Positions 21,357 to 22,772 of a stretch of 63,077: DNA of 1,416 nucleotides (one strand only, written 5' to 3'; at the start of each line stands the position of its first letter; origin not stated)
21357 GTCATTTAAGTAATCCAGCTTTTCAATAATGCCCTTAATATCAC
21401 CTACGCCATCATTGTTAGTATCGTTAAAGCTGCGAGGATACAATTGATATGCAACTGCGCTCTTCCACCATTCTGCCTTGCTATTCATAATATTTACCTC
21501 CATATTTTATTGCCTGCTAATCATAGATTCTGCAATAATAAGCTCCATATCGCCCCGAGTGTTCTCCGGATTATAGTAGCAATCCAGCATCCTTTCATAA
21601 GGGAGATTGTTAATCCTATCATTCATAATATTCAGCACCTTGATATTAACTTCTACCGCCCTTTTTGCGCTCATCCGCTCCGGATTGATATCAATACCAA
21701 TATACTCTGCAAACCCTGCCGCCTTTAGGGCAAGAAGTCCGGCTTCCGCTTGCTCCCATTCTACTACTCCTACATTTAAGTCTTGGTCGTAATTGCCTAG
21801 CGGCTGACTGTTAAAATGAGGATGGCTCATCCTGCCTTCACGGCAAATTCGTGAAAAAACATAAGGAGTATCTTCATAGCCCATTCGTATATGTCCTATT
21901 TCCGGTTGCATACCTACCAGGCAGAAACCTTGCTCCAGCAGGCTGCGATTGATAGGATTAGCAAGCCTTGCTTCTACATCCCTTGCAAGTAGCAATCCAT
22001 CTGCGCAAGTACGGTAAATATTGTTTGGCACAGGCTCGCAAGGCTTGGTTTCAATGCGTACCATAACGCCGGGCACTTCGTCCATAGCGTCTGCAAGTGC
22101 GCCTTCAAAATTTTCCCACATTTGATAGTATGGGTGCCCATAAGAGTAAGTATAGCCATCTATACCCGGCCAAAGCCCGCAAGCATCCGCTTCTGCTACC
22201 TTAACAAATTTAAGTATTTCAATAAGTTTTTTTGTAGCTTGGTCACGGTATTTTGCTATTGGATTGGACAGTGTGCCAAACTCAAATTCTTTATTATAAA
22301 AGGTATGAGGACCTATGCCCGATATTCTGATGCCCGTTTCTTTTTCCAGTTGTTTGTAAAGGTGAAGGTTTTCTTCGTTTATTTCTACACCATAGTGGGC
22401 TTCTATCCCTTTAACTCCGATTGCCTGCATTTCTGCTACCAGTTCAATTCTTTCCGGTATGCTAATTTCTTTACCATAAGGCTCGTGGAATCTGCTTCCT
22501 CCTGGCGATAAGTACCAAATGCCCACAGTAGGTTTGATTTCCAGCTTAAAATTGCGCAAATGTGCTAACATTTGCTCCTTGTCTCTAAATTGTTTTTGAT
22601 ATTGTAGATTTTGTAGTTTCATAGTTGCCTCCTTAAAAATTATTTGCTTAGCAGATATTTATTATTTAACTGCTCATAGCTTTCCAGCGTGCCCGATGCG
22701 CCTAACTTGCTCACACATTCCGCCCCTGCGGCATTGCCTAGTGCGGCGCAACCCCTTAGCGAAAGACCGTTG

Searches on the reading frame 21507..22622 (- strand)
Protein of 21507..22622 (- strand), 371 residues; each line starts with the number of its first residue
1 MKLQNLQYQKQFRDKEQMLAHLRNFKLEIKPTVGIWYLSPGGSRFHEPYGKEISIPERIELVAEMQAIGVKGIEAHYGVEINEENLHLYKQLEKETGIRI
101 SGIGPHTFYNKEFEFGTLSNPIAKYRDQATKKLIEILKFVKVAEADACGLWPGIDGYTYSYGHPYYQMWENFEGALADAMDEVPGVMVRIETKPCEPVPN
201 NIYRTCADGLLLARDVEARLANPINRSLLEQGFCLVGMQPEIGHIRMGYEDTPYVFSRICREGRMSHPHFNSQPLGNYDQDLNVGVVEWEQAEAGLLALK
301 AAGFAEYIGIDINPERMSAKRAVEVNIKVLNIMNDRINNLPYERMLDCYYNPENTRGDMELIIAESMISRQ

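Call 4: search_protein_families(library=pfam, proteins=[window:21507-22622:-])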
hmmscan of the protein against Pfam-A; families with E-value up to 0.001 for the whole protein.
window:21507-22622:- (371 aa): 1 family
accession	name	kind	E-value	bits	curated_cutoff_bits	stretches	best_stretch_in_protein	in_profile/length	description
PF01261.30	AP_endonuc_2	-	2.5e-08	34.3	31.1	1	63-318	2-234/249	Xylose isomerase-like TIM barrel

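Call 5: search_protein_families(library=ncbifam, proteins=[window:21507-22622:-])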
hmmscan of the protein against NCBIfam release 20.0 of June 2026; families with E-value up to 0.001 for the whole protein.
window:21507-22622:- (371 aa): 2 families
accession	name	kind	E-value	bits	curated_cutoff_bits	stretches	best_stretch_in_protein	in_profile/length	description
TIGR02631.1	xylA_Arthro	equivalog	2.5e-09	36.7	447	1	82-318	66-292/382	xylose isomerase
TIGR02635.1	RhaI_grampos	equivalog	1.1e-06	27.9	531.35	1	35-197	17-182/378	L-rhamnose isomerase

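Call 17: search_solved_structures(query=window:21507-22622:-, max_evalue=0.01)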
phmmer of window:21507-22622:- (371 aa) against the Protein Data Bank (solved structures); distinct sequences matched with E-value up to 0.01: 29.
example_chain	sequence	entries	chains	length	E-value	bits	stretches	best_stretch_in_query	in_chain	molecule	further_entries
3ktc_A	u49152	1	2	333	2.7e-10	42.9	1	34-333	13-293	Xylose isomerase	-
1bxb_A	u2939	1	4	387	2.8e-08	36.2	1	30-292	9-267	XYLOSE ISOMERASE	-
1bxc_A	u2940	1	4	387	1.9e-06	30.2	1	30-294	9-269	XYLOSE ISOMERASE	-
1gw9_A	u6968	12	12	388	3.7e-06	29.3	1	32-316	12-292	XYLOSE ISOMERASE | D-XYLOSE ISOMERASE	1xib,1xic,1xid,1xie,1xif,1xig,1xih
7dmm_A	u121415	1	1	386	3.7e-06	29.2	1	32-316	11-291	Xylose isomerase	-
3gnx_A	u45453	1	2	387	3.7e-06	29.2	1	32-316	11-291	Xylose isomerase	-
7bjz_A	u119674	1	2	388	5.4e-06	28.7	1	32-316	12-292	Xylose isomerase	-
1mnz_A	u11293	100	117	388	5.6e-06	28.7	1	32-316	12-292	Xylose isomerase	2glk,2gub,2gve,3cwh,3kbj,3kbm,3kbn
5avh_A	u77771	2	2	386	5.6e-06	28.6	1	32-316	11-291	Xylose isomerase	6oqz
1o1h_A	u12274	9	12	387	5.7e-06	28.6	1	32-316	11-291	Xylose isomerase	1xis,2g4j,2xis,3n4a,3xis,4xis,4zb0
8wdg_A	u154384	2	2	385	5.8e-06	28.6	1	32-316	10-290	Xylose isomerase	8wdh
1oad_A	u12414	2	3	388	6e-06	28.6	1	32-316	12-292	XYLOSE ISOMERASE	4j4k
5y4j_A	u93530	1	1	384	6.1e-06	28.5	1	32-316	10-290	Xylose isomerase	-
4lnc_A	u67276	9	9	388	1.2e-05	27.5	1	32-316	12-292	Xylose isomerase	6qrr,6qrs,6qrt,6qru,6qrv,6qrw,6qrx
6xia_A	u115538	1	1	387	2e-05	26.8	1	32-316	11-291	D-XYLOSE ISOMERASE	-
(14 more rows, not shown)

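Call 19: find_encoding_contigs(protein=window:21507-22622:-, flank=10000, max_places=3)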
Protein window:21507-22622:- (371 aa): no gene with exactly this product is on record in the collection.

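Call 26: find_homologous_proteins(query=window:21507-22622:-)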
Query window:21507-22622:- (371 aa): 2854 proteins with E <= 0.001 among 6030 candidates; the best 120 are listed.
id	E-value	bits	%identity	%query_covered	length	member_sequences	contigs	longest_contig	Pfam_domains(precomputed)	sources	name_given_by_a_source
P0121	2.0e-234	795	91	100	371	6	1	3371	PF01261.31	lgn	-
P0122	4.0e-216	735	84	99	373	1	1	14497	PF01261.31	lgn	-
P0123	1.7e-210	717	80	99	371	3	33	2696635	PF01261.31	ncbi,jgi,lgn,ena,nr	ncbi:MAG: xylose isomerase [Firmicutes bacterium]|jgi:xylose isomerase|nr:xylose isomerase [Bacillot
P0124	8.1e-206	701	79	100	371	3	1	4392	PF01261.31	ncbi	-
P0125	4.6e-205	699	80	99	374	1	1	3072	PF01261.31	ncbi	-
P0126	5.8e-194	662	76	99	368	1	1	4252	PF01261.31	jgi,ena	-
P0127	4.5e-192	656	75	99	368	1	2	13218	PF01261.31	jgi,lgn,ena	-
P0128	4.5e-191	653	74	98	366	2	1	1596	PF01261.31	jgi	jgi:xylose isomerase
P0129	5.4e-191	652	74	99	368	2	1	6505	PF01261.31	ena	-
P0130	1.5e-190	651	75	99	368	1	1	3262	PF01261.31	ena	-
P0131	3.5e-190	650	74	98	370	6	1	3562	-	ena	-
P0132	2.3e-189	647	75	99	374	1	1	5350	PF01261.31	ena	-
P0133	3.1e-188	643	72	99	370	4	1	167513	PF01261.31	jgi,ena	-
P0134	3.6e-188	643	73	99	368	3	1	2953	PF01261.31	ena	-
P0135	2.2e-187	641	73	99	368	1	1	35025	PF01261.31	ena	-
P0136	6.4e-185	632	72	99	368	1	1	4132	PF01261.31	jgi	-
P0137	2.1e-184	631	72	99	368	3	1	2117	PF01261.31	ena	-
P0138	2.2e-182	624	71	100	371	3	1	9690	PF01261.31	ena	-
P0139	2.3e-182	624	72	98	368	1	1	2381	PF01261.31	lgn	-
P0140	1.6e-181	621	73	98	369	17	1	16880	PF01261.31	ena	-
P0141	2.2e-165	568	65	99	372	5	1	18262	PF01261.31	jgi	-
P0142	1.5e-163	562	68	92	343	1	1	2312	PF01261.31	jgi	jgi:xylose isomerase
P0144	1.6e-162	559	63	99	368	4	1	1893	PF01261.31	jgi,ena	-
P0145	2.2e-162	558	63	100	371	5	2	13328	PF01261.31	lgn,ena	-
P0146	2.5e-162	558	64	99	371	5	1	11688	PF01261.31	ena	-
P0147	7.1e-162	557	65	99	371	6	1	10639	PF01261.31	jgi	-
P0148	2.0e-161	555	64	99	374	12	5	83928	PF01261.31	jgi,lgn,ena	jgi:xylose isomerase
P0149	3.2e-161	554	63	99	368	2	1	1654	PF01261.31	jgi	jgi:xylose isomerase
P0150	4.8e-161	554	64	100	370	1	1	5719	PF01261.31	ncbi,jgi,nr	ncbi:MAG: TIM barrel protein [Firmicutes bacterium]|jgi:xylose isomerase|nr:TIM barrel protein [Baci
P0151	1.1e-160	553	64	98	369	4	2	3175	PF01261.31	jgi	jgi:xylose isomerase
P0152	1.4e-160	552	65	98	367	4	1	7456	PF01261.31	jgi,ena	-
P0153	4.0e-160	551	63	99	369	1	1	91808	PF01261.31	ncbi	-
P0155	6.3e-160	550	64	98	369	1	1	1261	PF01261.31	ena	-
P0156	2.7e-159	548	64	98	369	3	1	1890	PF01261.31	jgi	-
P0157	4.4e-159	547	63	99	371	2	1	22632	PF01261.31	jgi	jgi:xylose isomerase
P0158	5.0e-159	547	64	99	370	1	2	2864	PF01261.31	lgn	-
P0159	6.3e-159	547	63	99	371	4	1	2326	PF01261.31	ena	-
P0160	7.3e-159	547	63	99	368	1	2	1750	PF01261.31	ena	-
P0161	7.7e-159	547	64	98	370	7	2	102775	PF01261.31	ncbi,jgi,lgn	ncbi:MAG: sugar phosphate isomerase/epimerase family protein [Candidatus Bathyarchaeia archaeon]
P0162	1.1e-158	546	62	100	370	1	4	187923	PF01261.31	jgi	jgi:xylose isomerase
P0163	1.5e-158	546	63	99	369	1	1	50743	PF01261.31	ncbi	-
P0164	1.9e-158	545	63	99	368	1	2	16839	PF01261.31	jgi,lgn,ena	-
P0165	3.2e-158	545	61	100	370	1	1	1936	PF01261.31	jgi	jgi:xylose isomerase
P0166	3.5e-158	544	63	99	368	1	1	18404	PF01261.31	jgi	jgi:xylose isomerase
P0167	5.4e-158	544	61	99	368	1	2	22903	PF01261.31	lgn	-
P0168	9.6e-158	543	63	96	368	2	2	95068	PF01261.31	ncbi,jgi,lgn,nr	ncbi:MAG: xylose isomerase [Dictyoglomus sp. NZ13-RE01]|nr:MAG: xylose isomerase [Dictyoglomus sp. N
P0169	1.1e-156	540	61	99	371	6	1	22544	PF01261.31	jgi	-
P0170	5.9e-156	537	62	99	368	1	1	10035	PF01261.31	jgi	jgi:xylose isomerase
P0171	6.3e-156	537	62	99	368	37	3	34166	PF01261.31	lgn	-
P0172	1.4e-155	536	62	98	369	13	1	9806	PF01261.31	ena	-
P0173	3.3e-155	535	62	98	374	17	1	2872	PF01261.31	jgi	-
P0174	6.1e-155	534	64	99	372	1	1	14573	PF01261.31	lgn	-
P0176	7.6e-155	533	61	99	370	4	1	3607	PF01261.31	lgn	-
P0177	9.6e-155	533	62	98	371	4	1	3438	PF01261.31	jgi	-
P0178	1.1e-154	533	63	98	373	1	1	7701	PF01261.31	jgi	jgi:xylose isomerase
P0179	1.1e-154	533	61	98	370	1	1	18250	PF01261.31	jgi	jgi:xylose isomerase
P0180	1.9e-154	532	61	99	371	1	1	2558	PF01261.31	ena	-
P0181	2.8e-154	532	63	95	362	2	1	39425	PF01261.31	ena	-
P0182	3.0e-154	531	62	97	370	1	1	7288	PF01261.31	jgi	-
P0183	3.3e-154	531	61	99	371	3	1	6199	PF01261.31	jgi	-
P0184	5.8e-154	531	60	100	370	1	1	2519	PF01261.31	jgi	jgi:xylose isomerase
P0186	5.4e-153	527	61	98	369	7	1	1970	PF01261.31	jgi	jgi:xylose isomerase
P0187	6.0e-153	527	62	98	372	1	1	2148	PF01261.31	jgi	jgi:xylose isomerase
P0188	7.1e-153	527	60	98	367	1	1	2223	PF01261.31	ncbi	-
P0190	2.0e-152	526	60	99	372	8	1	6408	PF01261.31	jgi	jgi:xylose isomerase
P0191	2.4e-152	525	60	99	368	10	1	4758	PF01261.31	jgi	jgi:xylose isomerase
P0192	2.8e-152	525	61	99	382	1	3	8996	PF01261.31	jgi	jgi:xylose isomerase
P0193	4.1e-152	524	61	98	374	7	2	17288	PF01261.31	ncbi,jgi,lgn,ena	-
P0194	4.5e-152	524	61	99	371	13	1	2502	PF01261.31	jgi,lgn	-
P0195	8.0e-152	523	61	98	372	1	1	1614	PF01261.31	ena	-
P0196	9.3e-152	523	60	98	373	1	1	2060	PF01261.31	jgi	-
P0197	1.8e-151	522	61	99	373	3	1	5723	PF01261.31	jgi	jgi:xylose isomerase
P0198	2.8e-151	522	60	98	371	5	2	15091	PF01261.31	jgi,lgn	-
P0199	3.0e-151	522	60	100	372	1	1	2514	PF01261.31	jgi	-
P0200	3.8e-151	521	60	99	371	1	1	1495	PF01261.31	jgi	jgi:xylose isomerase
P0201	4.0e-151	521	61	99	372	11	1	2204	PF01261.31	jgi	jgi:xylose isomerase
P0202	4.3e-151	521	61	98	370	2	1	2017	PF01261.31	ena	-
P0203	5.6e-151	521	60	99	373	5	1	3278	PF01261.31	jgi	jgi:xylose isomerase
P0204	6.9e-151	520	59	99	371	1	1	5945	PF01261.31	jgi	jgi:xylose isomerase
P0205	1.0e-150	520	62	98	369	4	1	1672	PF01261.31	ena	-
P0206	1.1e-150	520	61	98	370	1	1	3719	PF01261.31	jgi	-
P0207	1.6e-150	519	60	98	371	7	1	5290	PF01261.31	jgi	jgi:xylose isomerase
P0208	1.8e-150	519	60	99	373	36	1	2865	PF01261.31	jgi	-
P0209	1.8e-150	519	61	99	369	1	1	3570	PF01261.31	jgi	-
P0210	2.0e-150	519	60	99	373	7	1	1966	PF01261.31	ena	-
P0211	2.0e-150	519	61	99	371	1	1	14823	PF01261.31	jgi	jgi:xylose isomerase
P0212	2.2e-150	519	61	98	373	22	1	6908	PF01261.31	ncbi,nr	ncbi:MAG: xylose isomerase [Spirochaetes bacterium RBG_16_67_19]|nr:MAG: xylose isomerase [Spirochae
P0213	3.7e-150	518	60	98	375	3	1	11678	PF01261.31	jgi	jgi:xylose isomerase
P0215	5.1e-150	518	60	99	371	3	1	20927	PF01261.31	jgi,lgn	-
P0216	5.9e-150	517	60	99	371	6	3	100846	PF01261.31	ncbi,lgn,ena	-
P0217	8.9e-150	517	62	99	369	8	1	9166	PF01261.31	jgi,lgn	-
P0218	1.0e-149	517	60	98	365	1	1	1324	PF01261.31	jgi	jgi:xylose isomerase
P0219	1.1e-149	516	59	98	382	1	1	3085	PF01261.31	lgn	-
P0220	1.4e-149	516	60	99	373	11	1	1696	PF01261.31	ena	-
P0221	1.4e-149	516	61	98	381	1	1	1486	PF01261.31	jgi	-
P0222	1.8e-149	516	61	98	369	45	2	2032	PF01261.31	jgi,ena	-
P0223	1.8e-149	516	59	100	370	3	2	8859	PF01261.31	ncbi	-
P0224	2.0e-149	516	59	97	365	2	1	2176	PF01261.31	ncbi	ncbi:MAG: TIM barrel protein, partial [Bacillota bacterium]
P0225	2.1e-149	516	60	98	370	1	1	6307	PF01261.31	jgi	jgi:xylose isomerase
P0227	4.5e-149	514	59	99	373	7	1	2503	PF01261.31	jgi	jgi:xylose isomerase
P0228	6.3e-149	514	58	99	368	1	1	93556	PF01261.31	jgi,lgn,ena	-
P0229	6.6e-149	514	61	98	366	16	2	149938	PF01261.31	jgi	-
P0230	9.1e-149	513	59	99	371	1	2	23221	PF01261.31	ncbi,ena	-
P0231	1.2e-148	513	60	99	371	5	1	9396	PF01261.31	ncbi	-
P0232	1.5e-148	513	61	98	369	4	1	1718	PF01261.31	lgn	-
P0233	2.1e-148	512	60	99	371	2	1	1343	PF01261.31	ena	-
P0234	2.3e-148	512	60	98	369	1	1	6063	PF01261.31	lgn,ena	-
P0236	2.6e-148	512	58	99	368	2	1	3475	PF01261.31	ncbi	-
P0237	3.1e-148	512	60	99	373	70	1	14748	PF01261.31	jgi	jgi:xylose isomerase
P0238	3.3e-148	512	60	99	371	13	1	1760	PF01261.31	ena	-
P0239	4.0e-148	511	62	98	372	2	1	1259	PF01261.31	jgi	-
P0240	5.2e-148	511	59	99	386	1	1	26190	PF01261.31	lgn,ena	-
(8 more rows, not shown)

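Call 27: find_encoding_contigs(protein=P0168, flank=8000, max_places=1)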
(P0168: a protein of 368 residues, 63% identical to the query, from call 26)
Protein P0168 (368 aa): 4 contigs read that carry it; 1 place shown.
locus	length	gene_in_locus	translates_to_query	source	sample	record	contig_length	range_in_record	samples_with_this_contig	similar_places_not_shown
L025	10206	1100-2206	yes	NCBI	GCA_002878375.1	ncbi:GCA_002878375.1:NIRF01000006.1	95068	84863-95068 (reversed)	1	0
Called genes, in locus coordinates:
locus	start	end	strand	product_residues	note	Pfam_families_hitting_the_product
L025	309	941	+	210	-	PF04961:FTCD_C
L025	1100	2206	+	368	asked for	PF01261:AP_endonuc_2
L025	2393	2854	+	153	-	PF22811:Zn_ribbon_NrdR, PF03477:ATP-cone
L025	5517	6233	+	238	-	PF13353:Fer4_12, PF04055:Radical_SAM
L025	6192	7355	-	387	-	PF07690:MFS_1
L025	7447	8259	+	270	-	PF00733:Asn_synthase (weak), PF02540:NAD_synthase (weak), PF00764:Arginosuc_synth (weak), PF01171:ATP_bind_3 (faint), PF06508:QueC (faint)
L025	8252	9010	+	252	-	PF00731:AIRC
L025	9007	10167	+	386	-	PF01969:Ni_insertion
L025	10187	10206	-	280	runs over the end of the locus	PF00528:BPD_transp_1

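Call 28: find_encoding_contigs(protein=P0161, flank=8000, max_places=1)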
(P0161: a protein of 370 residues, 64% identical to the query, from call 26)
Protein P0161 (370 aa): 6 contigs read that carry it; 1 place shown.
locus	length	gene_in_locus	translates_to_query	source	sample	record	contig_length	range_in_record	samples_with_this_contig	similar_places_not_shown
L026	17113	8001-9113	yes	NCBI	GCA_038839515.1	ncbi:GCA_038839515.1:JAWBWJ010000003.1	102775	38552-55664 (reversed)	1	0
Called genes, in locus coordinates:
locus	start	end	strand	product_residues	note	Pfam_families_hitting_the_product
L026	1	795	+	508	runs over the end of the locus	PF04015:DUF362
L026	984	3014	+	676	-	PF02463:SMC_N, PF13175:AAA_15, PF13476:AAA_23, PF13304:AAA_21 (faint)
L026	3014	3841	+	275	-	-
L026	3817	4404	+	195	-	-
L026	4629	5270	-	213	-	-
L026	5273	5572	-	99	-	PF00005:ABC_tran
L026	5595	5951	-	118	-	PF00005:ABC_tran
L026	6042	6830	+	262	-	PF03328:HpcH_HpaI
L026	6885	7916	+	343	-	-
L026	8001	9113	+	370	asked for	PF01261:AP_endonuc_2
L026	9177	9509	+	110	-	-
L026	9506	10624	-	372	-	PF01408:GFO_IDH_MocA, PF02894:GFO_IDH_MocA_C, PF22725:GFO_IDH_MocA_C3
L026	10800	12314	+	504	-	PF17767:NAPRTase_N, PF02749:QRPTase_N (weak), PF04095:NAPRTase, PF17956:NAPRTase_C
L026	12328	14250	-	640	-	PF00111:Fer2, PF13510:Fer2_4, PF17650:RACo_linker, PF17651:Raco_middle, PF14574:RACo_C_ter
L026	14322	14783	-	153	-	PF13298:LigD_N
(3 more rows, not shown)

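Call 29: find_encoding_contigs(protein=P0133, flank=8000, max_places=1)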
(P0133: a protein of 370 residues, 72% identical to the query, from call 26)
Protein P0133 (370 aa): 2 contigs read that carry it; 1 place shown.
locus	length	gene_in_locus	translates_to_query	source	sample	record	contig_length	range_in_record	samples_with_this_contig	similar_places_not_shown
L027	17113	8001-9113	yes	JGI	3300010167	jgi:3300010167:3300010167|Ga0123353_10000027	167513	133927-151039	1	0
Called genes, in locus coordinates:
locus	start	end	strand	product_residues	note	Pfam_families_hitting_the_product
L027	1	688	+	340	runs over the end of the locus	PF00294:PfkB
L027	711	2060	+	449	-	PF00724:Oxidored_FMN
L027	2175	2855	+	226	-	PF00106:adh_short, PF08659:KR (weak), PF13561:adh_short_C2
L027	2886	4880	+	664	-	PF00890:FAD_binding_2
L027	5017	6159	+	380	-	PF01208:URO-D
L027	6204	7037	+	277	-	PF01116:F_bP_aldolase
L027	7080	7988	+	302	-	PF00294:PfkB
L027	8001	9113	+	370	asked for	PF01261:AP_endonuc_2 (weak)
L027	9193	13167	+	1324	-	PF05048:NosD, PF13229:Beta_helix, PF13860:FlgD_ig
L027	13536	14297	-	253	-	PF03162:Y_phosphatase2, PF22741:PTP-NADK, PF00782:DSPc, PF22784:PTP-SAK, PF22785:Tc-R-P, PF00102:Y_phosphatase (weak), PF13350:Y_phosphatase3 (weak)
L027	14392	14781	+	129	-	PF07238:PilZ (weak)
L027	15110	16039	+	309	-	PF01180:DHO_dh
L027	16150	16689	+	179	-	-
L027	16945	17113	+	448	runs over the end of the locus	-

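Call 36: search_solved_structures(query=window:21507-22622:-, max_evalue=1e-7, show_alignments=2)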
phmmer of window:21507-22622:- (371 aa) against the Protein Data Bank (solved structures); distinct sequences matched with E-value up to 1e-7: 2.
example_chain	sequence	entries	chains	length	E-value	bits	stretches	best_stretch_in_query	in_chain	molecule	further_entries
3ktc_A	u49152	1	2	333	2.7e-10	42.9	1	34-333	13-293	Xylose isomerase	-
1bxb_A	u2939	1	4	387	2.8e-08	36.2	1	30-292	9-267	XYLOSE ISOMERASE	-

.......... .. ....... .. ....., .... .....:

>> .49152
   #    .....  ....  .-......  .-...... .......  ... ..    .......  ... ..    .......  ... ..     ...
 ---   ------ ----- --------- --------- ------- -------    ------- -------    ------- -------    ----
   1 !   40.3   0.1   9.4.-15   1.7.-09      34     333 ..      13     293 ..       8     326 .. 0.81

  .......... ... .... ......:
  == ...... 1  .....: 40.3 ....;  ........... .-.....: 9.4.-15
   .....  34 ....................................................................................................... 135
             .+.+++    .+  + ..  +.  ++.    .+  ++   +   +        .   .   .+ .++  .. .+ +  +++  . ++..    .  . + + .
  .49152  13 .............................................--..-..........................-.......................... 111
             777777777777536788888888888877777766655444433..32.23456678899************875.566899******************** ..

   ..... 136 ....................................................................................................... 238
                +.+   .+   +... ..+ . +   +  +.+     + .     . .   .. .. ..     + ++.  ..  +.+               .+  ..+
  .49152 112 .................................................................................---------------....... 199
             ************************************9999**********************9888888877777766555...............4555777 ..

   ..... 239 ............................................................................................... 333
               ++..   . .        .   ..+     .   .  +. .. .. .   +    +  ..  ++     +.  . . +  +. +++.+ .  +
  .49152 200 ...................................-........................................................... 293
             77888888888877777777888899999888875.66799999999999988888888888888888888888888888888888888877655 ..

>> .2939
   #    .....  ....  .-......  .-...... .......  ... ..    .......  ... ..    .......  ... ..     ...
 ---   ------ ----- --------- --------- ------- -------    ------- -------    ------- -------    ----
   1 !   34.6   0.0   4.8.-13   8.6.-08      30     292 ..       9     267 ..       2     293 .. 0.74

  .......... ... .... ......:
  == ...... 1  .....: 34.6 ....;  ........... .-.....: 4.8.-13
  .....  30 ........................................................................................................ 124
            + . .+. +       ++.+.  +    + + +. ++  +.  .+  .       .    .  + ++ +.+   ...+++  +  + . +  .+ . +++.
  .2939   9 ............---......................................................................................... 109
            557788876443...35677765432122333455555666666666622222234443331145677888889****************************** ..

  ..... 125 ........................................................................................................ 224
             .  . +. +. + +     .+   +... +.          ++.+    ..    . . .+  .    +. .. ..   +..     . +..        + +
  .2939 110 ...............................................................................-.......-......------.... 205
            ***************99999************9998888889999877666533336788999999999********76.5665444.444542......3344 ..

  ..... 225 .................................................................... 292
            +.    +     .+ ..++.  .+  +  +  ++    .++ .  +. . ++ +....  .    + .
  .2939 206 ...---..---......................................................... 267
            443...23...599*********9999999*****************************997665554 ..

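Call 41: search_protein_families(library=ncbifam, proteins=[L027:7080-7988:+], max_evalue=1e-10)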
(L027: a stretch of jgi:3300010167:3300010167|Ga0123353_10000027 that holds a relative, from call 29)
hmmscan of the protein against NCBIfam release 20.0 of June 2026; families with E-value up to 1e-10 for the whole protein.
L027:7080-7988:+ (302 aa): 19 families
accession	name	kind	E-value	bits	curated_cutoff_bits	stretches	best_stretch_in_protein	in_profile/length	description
TIGR02152.1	D_ribokin_bact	equivalog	3.8e-31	108.5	299.65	1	18-287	23-291/298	ribokinase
TIGR04382.1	myo_inos_iolC_N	equivalog_domain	3.3e-30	105.4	300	1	29-293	33-306/309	5-dehydro-2-deoxygluconokinase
NF053626.1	RibKinHalex1628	equivalog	2.5e-25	89.6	330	2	209-286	203-282/293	ATP-dependent ribose-1-phosphate kinase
TIGR03168.1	1-PFK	subfamily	8.3e-22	77.5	216.4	1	23-292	28-298/305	hexose kinase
NF007321.0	PRK09813.1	equivalog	8.9e-22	77.8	247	1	30-281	24-259/261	fructoselysine 6-kinase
NF049991.1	TagKinase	equivalog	1.3e-21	76.7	420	1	39-285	50-304/321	tagatose kinase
NF040938.1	KDG_KDGal_kin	equivalog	6e-21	74.8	400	1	31-294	31-301/305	bifunctional 2-dehydro-3-deoxygluconokinase/2-dehydro-3-deoxygalactonokinase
TIGR03828.1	pfkB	equivalog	4.3e-20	72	292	1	22-296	27-302/305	1-phosphofructokinase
NF006957.1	PRK09434.1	equivalog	5.2e-20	72.2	450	0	190-289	193-299/302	fructokinase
TIGR02198.1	rfaE_dom_I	equivalog_domain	1.7e-19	70.1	345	1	31-283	48-303/315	D-glycero-beta-D-manno-heptose-7-phosphate kinase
NF008353.0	PRK11142.1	equivalog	3.3e-19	69.5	341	1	190-286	197-293/307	ribokinase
NF041332.1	KDG_KDGal_kin_Halo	equivalog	1.8e-18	67.1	440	1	23-275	26-290/320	bifunctional 2-dehydro-3-deoxygluconokinase/2-dehydro-3-deoxygalactonokinase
NF052444.1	DhDoxglucKinKdgK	equivalog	5.1e-17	62.2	400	1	20-277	15-290/303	2-dehydro-3-deoxygluconokinase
NF047869.1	myo_kin_aldol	exception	1.9e-16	59.6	600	1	195-291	224-326/586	bifunctional 5-dehydro-2-deoxygluconokinase/5-dehydro-2-deoxyphosphogluconate aldolase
NF041320.1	pfkB_Halo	equivalog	7e-15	55.2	400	1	149-297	151-298/302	1-phosphofructokinase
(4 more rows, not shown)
